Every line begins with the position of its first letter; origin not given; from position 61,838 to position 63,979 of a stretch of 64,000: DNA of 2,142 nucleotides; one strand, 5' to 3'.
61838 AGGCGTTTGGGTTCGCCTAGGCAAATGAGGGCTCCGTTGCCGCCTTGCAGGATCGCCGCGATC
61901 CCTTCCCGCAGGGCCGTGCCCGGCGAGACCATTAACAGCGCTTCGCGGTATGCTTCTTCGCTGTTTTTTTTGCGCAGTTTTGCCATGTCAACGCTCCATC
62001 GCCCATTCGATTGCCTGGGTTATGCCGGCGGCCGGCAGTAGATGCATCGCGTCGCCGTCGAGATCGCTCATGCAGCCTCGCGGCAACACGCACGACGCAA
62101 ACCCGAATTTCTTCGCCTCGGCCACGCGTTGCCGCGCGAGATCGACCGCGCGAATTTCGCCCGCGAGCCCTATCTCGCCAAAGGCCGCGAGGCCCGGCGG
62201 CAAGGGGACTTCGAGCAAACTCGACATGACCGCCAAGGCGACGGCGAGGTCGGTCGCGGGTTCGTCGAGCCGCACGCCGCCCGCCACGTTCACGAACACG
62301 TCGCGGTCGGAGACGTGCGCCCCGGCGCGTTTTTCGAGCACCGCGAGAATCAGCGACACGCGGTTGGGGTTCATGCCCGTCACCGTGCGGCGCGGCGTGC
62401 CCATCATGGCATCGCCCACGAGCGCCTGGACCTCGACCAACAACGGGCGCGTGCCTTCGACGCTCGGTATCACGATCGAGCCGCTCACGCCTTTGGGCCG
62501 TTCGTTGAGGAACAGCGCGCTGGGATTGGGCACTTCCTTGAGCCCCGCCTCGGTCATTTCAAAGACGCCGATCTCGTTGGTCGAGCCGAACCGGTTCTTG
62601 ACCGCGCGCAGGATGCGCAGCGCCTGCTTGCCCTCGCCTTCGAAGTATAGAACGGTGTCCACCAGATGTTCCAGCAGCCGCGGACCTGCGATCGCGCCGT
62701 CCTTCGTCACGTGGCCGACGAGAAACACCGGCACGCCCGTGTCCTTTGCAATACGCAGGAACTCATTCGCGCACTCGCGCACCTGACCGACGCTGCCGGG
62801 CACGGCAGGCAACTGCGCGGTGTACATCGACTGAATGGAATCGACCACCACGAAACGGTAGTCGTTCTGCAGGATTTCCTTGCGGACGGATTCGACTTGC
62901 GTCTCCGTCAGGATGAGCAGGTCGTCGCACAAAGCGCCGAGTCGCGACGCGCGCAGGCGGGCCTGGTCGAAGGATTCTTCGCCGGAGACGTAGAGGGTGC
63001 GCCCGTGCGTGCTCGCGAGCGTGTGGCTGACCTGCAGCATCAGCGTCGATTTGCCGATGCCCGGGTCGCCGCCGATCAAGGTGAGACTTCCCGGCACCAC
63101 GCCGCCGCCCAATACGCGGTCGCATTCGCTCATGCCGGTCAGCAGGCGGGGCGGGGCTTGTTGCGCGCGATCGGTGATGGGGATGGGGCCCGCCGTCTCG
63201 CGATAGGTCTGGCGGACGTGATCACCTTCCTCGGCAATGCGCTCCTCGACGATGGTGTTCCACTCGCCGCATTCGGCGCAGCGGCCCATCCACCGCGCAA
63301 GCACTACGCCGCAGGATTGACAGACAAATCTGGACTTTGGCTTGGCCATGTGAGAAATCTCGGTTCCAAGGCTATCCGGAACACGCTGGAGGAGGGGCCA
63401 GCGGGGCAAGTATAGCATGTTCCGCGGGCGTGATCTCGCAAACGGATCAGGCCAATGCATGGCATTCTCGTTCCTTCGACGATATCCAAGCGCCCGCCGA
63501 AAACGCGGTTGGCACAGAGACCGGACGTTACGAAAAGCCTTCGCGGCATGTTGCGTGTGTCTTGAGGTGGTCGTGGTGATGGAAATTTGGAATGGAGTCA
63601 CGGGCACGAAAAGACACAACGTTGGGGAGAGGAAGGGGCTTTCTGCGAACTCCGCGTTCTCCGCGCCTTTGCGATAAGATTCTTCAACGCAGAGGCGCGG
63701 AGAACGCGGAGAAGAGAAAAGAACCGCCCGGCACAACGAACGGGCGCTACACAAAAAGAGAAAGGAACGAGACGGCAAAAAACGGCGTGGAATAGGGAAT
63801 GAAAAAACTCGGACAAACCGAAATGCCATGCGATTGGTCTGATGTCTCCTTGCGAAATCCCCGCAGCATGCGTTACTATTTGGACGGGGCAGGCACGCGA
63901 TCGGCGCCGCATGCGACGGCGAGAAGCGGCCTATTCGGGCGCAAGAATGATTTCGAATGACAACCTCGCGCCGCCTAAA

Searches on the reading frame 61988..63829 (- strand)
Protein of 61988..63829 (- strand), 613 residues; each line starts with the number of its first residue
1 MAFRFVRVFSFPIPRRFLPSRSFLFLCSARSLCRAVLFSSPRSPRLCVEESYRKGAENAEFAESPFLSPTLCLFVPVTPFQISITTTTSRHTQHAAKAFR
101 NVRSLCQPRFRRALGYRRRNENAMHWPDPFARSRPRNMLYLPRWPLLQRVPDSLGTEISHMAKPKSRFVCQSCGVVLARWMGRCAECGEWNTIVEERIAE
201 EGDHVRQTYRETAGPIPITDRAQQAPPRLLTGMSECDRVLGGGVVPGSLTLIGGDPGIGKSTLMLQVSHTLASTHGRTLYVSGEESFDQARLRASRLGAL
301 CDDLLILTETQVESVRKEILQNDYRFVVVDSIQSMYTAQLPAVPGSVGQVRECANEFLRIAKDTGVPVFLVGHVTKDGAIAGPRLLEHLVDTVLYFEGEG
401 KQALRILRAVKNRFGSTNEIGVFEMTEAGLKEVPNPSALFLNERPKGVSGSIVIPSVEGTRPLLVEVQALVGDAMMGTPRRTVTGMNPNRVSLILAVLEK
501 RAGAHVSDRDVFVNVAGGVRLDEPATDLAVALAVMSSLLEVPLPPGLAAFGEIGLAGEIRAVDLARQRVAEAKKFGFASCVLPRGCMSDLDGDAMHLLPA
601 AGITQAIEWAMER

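Call 84: search_protein_families(library=pfam, proteins=[window:61988-63829:-], max_evalue=0.0001)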
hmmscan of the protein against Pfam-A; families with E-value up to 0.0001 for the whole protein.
window:61988-63829:- (613 aa): 9 families
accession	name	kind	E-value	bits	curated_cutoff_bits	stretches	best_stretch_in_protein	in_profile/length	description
PF13481.12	AAA_25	-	5.6e-20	72.2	27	1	236-379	21-195/195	AAA domain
PF06745.19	ATPase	-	5.2e-11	42.8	26.6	1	231-303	3-76/231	KaiC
PF18073.7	Zn_ribbon_LapB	-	8e-11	41.9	25.7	1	168-195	1-28/28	Rubredoxin metal binding domain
PF13541.12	ChlI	-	4.3e-08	33.5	27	1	476-584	15-119/121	Subunit ChlI of Mg-chelatase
PF03796.21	DnaB_C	-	3.7e-07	30.2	27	0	230-291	3-64/255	DnaB-like helicase C terminal domain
PF08423.17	Rad51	-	1.7e-05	24.7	22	0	229-375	8-176/244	Rad51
PF13401.12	AAA_22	-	2e-05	25.4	27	1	249-373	7-123/130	AAA domain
PF05362.19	Lon_C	-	5.6e-05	23.2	21.1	0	507-591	92-177/205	Lon protease (S16) C-terminal proteolytic domain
PF13191.12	AAA_16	-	9.2e-05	23.4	32.6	0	248-319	25-98/167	AAA ATPase domain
